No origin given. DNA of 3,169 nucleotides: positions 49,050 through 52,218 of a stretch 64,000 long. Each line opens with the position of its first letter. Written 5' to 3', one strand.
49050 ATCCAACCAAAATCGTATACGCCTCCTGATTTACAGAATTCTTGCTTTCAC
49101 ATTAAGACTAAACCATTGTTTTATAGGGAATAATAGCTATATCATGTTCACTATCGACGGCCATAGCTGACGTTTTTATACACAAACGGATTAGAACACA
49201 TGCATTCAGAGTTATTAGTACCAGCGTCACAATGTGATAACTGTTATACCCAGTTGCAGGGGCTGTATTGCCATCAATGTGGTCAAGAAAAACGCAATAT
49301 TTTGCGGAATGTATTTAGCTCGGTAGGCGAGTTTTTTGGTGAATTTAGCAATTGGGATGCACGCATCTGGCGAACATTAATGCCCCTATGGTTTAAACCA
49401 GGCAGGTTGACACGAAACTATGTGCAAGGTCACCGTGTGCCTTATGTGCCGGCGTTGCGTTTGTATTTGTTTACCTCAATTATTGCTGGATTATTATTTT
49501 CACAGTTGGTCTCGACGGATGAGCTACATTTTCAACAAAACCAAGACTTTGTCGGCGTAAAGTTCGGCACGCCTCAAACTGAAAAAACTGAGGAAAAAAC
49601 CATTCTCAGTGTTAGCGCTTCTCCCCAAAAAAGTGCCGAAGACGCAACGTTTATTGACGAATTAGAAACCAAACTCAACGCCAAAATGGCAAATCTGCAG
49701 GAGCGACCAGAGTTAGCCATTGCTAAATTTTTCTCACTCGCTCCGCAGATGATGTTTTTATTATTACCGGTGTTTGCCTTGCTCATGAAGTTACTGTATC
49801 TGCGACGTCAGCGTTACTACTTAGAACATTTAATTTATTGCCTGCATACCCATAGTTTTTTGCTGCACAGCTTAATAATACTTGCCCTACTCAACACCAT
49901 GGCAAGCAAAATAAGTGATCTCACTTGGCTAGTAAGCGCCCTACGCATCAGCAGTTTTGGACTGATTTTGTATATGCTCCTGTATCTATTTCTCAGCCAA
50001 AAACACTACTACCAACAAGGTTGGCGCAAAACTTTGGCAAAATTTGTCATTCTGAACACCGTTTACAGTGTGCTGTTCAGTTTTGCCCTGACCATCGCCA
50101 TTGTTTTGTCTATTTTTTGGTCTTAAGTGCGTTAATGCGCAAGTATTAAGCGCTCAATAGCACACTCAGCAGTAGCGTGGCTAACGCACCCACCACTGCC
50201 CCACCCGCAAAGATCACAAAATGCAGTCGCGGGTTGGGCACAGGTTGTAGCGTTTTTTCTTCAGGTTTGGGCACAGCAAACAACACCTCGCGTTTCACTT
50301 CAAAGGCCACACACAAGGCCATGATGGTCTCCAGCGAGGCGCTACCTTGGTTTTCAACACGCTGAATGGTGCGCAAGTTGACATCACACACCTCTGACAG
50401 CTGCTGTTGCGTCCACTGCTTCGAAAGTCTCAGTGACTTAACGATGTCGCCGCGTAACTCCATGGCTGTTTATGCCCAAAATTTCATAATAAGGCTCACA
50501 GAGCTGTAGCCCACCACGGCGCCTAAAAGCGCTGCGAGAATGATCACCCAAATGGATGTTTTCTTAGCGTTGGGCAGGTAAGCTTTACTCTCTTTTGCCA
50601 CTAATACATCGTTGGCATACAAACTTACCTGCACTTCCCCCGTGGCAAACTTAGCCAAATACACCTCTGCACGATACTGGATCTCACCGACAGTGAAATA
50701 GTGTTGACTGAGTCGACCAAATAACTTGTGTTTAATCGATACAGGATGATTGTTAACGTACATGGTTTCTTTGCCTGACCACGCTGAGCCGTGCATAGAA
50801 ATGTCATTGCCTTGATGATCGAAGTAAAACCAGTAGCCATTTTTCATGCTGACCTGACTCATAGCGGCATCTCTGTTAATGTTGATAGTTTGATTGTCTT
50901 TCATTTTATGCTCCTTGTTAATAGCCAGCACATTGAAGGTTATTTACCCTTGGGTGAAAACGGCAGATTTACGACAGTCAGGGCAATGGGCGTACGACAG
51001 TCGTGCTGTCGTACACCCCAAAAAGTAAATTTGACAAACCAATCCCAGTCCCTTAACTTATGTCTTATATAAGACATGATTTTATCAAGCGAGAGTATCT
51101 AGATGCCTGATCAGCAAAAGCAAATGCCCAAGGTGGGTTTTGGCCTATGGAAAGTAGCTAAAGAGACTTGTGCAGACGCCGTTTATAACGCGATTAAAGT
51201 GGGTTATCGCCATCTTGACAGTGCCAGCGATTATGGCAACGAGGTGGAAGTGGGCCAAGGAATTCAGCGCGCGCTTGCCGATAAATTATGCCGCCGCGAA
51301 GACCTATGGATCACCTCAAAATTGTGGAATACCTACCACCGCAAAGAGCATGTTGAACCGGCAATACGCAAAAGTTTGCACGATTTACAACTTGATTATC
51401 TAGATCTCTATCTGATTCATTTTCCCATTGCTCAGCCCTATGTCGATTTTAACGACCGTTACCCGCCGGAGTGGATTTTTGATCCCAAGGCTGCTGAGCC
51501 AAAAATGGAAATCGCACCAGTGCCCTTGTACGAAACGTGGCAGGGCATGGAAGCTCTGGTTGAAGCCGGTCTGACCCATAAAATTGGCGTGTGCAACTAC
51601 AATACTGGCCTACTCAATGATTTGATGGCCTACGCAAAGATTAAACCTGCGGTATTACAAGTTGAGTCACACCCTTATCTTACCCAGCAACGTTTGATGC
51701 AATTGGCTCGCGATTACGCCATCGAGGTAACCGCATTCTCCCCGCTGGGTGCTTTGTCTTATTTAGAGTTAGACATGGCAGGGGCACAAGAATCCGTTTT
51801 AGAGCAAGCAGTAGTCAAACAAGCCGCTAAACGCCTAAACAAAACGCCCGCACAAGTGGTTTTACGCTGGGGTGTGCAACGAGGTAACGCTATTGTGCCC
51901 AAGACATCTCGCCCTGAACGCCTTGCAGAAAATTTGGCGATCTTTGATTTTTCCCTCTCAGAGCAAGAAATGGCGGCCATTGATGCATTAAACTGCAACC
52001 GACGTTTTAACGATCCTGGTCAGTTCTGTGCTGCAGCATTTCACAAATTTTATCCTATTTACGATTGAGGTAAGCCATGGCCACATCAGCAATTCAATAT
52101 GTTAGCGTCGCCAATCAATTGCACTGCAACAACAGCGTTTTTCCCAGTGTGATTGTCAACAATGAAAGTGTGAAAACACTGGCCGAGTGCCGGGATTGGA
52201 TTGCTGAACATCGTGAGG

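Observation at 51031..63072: Candidate co-regulated glycoside/organosulfonate utilisation locus (AKR, Fe/2OG dioxygenase, YeiH exporter, TonB receptor, GH31-TRAP, GntR)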

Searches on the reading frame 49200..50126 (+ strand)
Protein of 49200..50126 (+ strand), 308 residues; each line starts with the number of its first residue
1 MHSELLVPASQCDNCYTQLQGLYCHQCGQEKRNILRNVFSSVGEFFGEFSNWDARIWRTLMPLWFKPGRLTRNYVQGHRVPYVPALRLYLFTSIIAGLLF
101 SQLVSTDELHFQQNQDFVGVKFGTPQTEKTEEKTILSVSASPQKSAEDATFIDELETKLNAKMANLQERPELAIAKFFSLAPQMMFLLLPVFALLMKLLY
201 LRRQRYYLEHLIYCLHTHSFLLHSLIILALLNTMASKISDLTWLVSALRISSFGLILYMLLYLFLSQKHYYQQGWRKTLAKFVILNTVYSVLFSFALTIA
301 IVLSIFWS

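Call 42: search_protein_families(library=pfam, proteins=[window:49200-50126:+])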
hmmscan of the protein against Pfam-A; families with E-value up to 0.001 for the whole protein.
window:49200-50126:+ (308 aa): 1 family
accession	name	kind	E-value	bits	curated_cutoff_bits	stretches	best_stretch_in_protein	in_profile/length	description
PF12412.13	DUF3667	-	3e-15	55.9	27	1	53-96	1-44/45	Protein of unknown function (DUF3667)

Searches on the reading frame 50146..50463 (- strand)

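Call 42: search_protein_families(library=pfam, proteins=[window:50146-50463:-])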
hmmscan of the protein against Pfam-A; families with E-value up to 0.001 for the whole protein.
window:50146-50463:- (105 aa): 2 families
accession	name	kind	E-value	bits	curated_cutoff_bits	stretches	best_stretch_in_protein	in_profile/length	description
PF01381.28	HTH_3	-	4.1e-08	33.6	23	1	8-59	1-53/55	Helix-turn-helix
PF13560.12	HTH_31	-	0.00021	22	27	1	8-59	6-59/64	Helix-turn-helix domain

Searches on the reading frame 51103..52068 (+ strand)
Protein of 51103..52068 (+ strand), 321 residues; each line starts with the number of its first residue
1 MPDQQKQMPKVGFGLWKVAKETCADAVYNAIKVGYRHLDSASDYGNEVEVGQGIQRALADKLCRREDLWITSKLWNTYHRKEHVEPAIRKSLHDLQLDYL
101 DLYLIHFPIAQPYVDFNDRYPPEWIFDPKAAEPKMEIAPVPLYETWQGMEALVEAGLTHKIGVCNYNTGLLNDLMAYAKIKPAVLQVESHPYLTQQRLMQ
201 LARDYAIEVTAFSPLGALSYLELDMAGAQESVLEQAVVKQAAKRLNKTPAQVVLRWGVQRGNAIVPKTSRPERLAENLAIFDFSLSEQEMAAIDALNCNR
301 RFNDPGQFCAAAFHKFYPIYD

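Call 3: search_protein_families(library=pfam, proteins=[window:51103-52068:+])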
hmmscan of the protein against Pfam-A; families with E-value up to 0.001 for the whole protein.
window:51103-52068:+ (321 aa): 1 family
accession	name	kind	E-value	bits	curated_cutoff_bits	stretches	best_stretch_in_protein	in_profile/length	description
PF00248.27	Aldo_ket_red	-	1.1e-46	159.6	24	1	11-297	2-290/291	Aldo/keto reductase family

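Call 4: search_protein_families(library=ncbifam, proteins=[window:51103-52068:+])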
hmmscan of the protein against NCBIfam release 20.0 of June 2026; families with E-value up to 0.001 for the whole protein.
window:51103-52068:+ (321 aa): 6 families
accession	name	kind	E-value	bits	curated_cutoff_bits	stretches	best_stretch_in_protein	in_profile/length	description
NF008598.0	PRK11565.1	equivalog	2.8e-64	216.9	425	2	144-308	118-273/275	2,5-didehydrogluconate reductase DkgA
NF008377.0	PRK11172.1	equivalog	6.2e-52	176.4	327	2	149-308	111-262/267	2,5-didehydrogluconate reductase DkgB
NF007695.0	PRK10376.1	subfamily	4.6e-12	45.6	280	1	150-297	151-287/290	oxidoreductase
NF049922.1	MethglyxlRedYdjG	equivalog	1.5e-06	27.5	550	0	80-114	110-144/326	NADH-dependent methylglyoxal reductase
NF007912.0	PRK10625.1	equivalog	7.4e-05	22.3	415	1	80-169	107-185/346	NADP(H)-dependent aldo-keto reductase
TIGR01293.1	Kv_beta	subfamily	0.00029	20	365.4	0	11-107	16-123/319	voltage-dependent potassium channel subunit beta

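Call 12: search_solved_structures(query=window:51103-52068:+, show_alignments=1, max_evalue=1e-40)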
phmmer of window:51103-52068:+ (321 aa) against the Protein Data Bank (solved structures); distinct sequences matched with E-value up to 1e-40: 135 (the best 60 are shown).
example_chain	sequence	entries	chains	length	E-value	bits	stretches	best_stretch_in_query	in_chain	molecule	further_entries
5zci_A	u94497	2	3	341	7.6e-91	307.8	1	7-307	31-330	Aldose reductase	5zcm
5z6t_A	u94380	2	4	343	9.6e-87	294.4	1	7-307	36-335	NAD(P)H-dependent D-xylose reductase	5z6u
1jez_A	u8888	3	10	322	1.2e-85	290.8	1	7-307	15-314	XYLOSE REDUCTASE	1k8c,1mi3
1ye4_A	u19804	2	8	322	3.2e-85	289.4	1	7-307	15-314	NAD(P)H-dependent D-xylose reductase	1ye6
1sm9_A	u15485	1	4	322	4.3e-85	288.9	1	7-307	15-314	xylose reductase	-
1z9a_A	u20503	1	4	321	5.9e-85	288.5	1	7-307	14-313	NAD(P)H-dependent D-xylose reductase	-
1r38_A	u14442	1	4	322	3e-84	286.2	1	7-307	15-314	xylose reductase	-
7s5f_B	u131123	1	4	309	2.3e-75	257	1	7-307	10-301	Manose-6-phosphate reductase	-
3cv7_A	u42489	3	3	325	1.8e-73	250.8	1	6-305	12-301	Alcohol dehydrogenase | Alcohol dehydrogenase [NADP+]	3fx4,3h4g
1hqt_A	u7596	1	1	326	6.6e-73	248.9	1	6-305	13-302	ALDEHYDE REDUCTASE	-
1cwn_A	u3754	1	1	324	1.1e-72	248.2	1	6-305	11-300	ALDEHYDE REDUCTASE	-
1ae4_A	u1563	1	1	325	1.1e-72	248.2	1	6-305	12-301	ALDEHYDE REDUCTASE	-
4gac_A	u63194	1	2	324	2.1e-71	244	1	6-305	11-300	Alcohol dehydrogenase [NADP(+)]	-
2alr_A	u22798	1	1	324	8.3e-71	242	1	6-305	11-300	ALDEHYDE REDUCTASE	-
8b3n_A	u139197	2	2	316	9.7e-66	225.4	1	7-320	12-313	Aldo-keto reductase family 1 member B1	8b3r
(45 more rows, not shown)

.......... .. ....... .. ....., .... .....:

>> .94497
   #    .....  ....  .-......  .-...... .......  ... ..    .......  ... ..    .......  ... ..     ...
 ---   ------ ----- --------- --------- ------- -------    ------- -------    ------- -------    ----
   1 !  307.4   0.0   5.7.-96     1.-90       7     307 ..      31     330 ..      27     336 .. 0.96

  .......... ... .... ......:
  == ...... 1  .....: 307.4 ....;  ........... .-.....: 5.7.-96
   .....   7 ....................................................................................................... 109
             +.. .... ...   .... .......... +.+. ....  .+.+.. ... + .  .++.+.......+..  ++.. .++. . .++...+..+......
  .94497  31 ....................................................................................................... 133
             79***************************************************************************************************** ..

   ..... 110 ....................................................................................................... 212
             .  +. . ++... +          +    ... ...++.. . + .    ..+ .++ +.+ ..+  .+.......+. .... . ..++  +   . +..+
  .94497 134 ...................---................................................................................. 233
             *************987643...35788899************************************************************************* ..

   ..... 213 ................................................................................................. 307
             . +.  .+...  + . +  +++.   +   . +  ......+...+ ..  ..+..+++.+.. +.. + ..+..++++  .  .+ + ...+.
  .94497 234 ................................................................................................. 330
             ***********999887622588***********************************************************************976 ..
